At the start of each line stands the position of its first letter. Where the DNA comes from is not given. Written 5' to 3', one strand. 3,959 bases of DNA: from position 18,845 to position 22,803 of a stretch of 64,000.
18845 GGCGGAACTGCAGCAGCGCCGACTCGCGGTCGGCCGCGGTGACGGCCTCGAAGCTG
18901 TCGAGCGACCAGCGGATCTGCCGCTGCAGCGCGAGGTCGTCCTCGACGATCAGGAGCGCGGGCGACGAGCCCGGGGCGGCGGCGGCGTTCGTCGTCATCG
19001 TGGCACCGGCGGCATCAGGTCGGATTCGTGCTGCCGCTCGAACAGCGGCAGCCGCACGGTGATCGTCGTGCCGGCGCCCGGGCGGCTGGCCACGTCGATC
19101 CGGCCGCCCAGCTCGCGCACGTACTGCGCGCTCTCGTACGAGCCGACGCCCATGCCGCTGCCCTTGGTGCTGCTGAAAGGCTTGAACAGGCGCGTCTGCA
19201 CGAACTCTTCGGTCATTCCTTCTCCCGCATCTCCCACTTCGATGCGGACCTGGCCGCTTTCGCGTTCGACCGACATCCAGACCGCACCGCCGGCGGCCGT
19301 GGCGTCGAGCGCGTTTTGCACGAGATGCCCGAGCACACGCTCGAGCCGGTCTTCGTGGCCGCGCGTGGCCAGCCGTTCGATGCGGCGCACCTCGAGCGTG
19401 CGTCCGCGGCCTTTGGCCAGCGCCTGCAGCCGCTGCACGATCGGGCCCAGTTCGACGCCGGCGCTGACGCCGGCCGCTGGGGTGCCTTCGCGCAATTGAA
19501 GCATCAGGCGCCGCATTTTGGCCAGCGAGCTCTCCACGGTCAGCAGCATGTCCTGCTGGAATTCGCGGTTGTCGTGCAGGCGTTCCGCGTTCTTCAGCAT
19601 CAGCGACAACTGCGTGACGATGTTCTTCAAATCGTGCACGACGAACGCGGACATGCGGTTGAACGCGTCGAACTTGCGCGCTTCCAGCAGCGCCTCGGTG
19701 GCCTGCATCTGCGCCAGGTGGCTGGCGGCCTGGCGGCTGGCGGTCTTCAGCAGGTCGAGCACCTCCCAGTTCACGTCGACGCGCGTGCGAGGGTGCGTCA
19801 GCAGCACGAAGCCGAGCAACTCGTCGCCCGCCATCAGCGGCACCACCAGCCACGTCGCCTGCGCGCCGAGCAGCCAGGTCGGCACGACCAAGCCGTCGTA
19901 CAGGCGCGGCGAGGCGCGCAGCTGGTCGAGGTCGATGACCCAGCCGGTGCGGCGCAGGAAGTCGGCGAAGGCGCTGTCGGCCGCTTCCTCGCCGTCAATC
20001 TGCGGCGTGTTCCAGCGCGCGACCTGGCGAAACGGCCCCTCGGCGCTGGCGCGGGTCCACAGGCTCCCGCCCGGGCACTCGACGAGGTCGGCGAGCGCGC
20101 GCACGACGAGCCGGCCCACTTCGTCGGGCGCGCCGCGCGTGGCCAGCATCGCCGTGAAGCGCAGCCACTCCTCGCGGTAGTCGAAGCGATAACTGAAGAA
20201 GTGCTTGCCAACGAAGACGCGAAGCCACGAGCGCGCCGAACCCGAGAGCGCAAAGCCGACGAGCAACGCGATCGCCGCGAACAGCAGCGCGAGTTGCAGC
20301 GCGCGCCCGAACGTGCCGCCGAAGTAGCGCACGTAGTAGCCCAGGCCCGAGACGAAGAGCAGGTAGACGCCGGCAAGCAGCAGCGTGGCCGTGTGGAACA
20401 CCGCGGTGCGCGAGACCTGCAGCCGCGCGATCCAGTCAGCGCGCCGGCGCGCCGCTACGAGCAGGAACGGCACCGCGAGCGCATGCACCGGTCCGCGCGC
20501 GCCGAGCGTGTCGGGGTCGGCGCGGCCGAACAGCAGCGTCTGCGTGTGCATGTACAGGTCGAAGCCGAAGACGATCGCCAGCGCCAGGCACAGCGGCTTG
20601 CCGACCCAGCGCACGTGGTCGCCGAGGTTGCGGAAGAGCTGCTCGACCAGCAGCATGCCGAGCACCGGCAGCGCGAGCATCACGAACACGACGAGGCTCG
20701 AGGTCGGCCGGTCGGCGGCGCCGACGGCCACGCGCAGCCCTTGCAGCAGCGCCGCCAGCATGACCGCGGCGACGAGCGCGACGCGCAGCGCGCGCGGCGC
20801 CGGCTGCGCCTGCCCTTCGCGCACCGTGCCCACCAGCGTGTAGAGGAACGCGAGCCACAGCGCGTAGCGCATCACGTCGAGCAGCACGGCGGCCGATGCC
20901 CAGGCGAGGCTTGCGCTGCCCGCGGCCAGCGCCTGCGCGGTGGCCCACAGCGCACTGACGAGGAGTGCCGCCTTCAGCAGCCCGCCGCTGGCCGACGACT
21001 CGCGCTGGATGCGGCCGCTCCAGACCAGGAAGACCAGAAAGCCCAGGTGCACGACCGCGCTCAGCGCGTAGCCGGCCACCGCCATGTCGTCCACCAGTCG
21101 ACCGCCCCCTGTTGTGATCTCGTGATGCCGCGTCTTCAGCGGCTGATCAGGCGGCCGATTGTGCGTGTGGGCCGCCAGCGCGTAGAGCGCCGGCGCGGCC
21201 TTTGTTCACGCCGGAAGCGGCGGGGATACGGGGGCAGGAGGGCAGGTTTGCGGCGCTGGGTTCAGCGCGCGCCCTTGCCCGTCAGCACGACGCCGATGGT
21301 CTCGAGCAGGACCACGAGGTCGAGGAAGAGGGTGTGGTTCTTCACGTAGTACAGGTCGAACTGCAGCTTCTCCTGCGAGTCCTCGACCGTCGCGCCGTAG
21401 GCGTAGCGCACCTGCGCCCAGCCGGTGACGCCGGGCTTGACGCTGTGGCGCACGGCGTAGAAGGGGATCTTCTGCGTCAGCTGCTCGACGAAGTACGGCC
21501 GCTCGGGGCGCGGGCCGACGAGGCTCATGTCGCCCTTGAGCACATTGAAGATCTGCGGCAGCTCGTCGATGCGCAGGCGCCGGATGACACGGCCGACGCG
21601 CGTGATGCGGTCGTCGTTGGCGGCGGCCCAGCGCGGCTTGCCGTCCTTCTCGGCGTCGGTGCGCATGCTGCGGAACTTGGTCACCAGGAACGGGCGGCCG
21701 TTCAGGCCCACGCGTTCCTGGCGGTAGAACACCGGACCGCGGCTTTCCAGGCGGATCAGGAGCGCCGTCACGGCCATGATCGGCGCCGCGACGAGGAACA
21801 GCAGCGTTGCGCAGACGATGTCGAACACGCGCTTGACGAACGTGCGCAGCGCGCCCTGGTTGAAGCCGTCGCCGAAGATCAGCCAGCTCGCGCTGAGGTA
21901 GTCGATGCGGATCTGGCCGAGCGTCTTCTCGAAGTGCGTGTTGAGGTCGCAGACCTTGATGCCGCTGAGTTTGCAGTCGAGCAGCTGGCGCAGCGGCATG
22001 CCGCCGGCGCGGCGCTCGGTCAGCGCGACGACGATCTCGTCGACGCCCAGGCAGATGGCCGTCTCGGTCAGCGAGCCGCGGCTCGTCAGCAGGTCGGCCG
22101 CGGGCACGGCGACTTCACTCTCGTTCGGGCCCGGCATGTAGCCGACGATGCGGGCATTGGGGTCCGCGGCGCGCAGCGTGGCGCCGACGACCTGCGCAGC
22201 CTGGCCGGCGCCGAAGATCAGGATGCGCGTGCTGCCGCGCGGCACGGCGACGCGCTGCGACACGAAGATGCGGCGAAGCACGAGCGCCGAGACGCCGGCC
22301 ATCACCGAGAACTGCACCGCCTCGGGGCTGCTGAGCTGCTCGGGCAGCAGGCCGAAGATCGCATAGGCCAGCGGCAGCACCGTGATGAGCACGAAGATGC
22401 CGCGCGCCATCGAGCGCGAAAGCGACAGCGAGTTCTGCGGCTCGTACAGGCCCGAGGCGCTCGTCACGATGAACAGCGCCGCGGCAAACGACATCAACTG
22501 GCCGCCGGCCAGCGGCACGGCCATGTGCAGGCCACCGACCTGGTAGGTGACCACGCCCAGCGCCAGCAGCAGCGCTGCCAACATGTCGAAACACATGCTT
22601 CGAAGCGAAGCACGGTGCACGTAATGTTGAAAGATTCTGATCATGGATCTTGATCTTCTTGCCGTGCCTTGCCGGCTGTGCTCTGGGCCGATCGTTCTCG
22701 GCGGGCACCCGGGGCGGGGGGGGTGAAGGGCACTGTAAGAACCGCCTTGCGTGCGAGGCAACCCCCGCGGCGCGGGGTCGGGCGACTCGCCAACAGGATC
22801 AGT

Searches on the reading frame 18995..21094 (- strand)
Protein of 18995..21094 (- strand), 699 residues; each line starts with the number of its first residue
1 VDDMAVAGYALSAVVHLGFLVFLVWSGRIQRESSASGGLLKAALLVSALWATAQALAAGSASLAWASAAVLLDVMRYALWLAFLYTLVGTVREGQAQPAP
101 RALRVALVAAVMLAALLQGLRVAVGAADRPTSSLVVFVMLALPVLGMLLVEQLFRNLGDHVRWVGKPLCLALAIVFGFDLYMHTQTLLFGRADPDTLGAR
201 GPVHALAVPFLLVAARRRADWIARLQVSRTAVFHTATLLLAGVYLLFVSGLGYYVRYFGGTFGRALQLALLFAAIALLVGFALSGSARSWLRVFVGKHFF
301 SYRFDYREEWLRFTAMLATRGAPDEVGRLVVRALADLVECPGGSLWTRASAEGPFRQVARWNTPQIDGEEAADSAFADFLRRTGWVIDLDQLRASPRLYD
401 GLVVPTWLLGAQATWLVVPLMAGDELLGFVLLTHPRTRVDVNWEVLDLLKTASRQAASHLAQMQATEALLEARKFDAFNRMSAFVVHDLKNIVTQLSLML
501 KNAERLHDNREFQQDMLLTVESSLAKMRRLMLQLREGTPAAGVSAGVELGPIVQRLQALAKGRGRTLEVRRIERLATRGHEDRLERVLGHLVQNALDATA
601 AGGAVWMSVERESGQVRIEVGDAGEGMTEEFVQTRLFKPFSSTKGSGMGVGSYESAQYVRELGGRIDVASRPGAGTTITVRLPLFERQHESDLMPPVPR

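Call 6: search_protein_families(library=ncbifam, proteins=[window:18995-21094:-], max_evalue=0.001)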
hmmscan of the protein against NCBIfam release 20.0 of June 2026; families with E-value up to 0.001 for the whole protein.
window:18995-21094:- (699 aa): 61 families (the best 25 are shown)
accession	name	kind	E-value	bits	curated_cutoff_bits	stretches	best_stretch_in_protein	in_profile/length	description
TIGR02916.1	PEP_his_kin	equivalog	1.2e-234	780.9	300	1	8-683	2-679/679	XrtA/PEP-CTERM system histidine kinase PrsK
NF008468.0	PRK11360.1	equivalog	3.2e-21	75.4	646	1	464-690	382-614/616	two-component system sensor histidine kinase AtoS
NF007688.0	PRK10364.1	equivalog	9.9e-19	67.4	479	1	474-690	236-457/460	two-component system sensor histidine kinase ZraS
NF008298.1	PRK11086.1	subfamily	1.5e-17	63.3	520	1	578-684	418-525/529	DcuS/MalK family sensor histidine kinase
NF010411.0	PRK13837.1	equivalog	3e-16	58.6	647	1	412-689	377-680/828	two-component system VirA-like sensor kinase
NF046044.1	PnpS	equivalog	1.5e-15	57.2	400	1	552-683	254-390/390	two-component system histidine kinase PnpS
NF052574.1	HisKinEspCMyxo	equivalog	4.8e-15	54.8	1200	1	468-690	407-643/785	serine histidine kinase EspC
NF053867.1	SprKinKinDBac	equivalog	5.5e-15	54.8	775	1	568-685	382-498/500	sporulation kinase KinD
NF038334.1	malate_HK_MalK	exception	6.8e-14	51.4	800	1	582-690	422-531/533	malate sensor histidine kinase MalK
NF038348.1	T2SS_HK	subfamily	4.1e-13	48.6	450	1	583-684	471-573/574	histidine kinase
NF041880.1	EPS_EpsF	equivalog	1.4e-12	46.9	900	1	524-683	335-492/492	response regulator EpsF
TIGR02966.1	phoR_proteo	equivalog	3.1e-12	46.2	334.2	1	483-681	119-332/333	phosphate regulon sensor histidine kinase PhoR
NF011874.0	PRK15347.1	equivalog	3.9e-12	45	852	1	583-691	513-621/921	two component system sensor kinase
NF052573.1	HisKinEspAMyxo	equivalog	5.4e-12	44.6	1400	1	577-690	497-617/755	serine histidine kinase EspA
NF041832.1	near_NosP_CTERM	subfamily_domain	1.6e-11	43.9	400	1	549-691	87-232/370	NahK/ErcS family hybrid sensor histidine kinase/response regulator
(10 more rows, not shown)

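Call 7: search_protein_families(library=pfam, proteins=[window:18995-21094:-], max_evalue=0.01)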
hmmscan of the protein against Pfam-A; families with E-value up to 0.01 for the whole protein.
window:18995-21094:- (699 aa): 5 families
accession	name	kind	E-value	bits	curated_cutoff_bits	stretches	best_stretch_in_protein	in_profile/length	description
PF02518.31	HATPase_c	-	2.8e-23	82.9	26.4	1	579-684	1-109/111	Histidine kinase-, DNA gyrase B-, and HSP90-like ATPase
PF01590.32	GAF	-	3e-07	31.5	22.4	1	324-459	3-132/133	GAF domain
PF13492.12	GAF_3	-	1.3e-05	26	27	1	413-461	81-128/129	GAF domain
PF13185.12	GAF_2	-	4.1e-05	24.2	28.6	1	323-460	4-135/136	GAF domain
PF13589.12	HATPase_c_3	-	0.0071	16.8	25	0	584-634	3-52/137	Histidine kinase-, DNA gyrase B-, and HSP90-like ATPase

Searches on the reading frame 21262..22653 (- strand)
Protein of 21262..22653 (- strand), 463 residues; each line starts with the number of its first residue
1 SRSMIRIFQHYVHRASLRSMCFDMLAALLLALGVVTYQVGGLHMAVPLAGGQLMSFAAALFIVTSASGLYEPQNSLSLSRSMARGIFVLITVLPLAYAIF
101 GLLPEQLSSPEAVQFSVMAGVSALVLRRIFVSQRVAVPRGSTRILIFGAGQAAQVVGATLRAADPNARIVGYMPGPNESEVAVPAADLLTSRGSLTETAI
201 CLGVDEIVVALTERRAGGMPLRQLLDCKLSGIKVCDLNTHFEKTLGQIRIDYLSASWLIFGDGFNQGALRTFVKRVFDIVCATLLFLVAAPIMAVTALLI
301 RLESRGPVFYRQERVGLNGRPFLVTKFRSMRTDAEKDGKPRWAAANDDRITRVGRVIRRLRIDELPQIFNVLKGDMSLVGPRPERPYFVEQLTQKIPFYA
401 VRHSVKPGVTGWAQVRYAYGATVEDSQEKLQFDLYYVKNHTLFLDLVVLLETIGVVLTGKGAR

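Call 6: search_protein_families(library=ncbifam, proteins=[window:21262-22653:-], max_evalue=0.001)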
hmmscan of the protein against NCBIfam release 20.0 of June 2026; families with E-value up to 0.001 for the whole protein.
window:21262-22653:- (463 aa): 10 families
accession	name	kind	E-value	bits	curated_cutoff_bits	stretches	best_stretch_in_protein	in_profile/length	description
TIGR03013.1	EpsB_2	subfamily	8.7e-154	512.8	393.35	1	49-463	31-443/443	TIGR03013 family XrtA/PEP-CTERM system glycosyltransferase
TIGR03025.1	EPS_sugtrans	subfamily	9.9e-125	417.2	295.55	1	23-463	3-445/445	exopolysaccharide biosynthesis polyprenyl glycosylphosphotransferase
TIGR03023.1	WcaJ_sugtrans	equivalog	6.8e-95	319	410.75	1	48-462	30-452/453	undecaprenyl-phosphate glucose phosphotransferase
TIGR03022.1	WbaP_sugtrans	subfamily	3.3e-61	207.9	403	1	42-463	23-456/456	undecaprenyl-phosphate galactose phosphotransferase WbaP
NF050817.1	PolSacchBiosHfsE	equivalog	6.1e-58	196.7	750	1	54-458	52-461/467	polysaccharide biosynthesis protein HfsE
NF041877.1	EPS_EpsZ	equivalog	6.1e-53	180.1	800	1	89-462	79-458/459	exopolysaccharide biosynthesis polyisoprenyl-phosphate hexose-1-phosphate transferase EpsZ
NF007518.0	PRK10124.1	equivalog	2.8e-52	178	684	1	268-453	268-454/464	undecaprenyl-phosphate glucose phosphotransferase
NF052601.1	undeca_RfbP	equivalog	7.3e-44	149.9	330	1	270-459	41-238/244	undecaprenyl-phosphate galactose phosphotransferase family protein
NF011751.0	PRK15204.1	equivalog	3.8e-36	124.7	907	1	271-462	277-475/476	undecaprenyl-phosphate galactose phosphotransferase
NF045514.1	glycotran_HepC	equivalog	3.3e-26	91.9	140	1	269-383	112-211/220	heterocyst development glycosyltransferase HepC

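Call 7: search_protein_families(library=pfam, proteins=[window:21262-22653:-], max_evalue=0.01)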
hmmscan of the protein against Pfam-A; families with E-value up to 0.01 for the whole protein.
window:21262-22653:- (463 aa): 1 family
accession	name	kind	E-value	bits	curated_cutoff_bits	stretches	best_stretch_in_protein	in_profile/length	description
PF02397.22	Bac_transf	-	8.6e-70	234.3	27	1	274-457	1-178/179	Bacterial sugar transferase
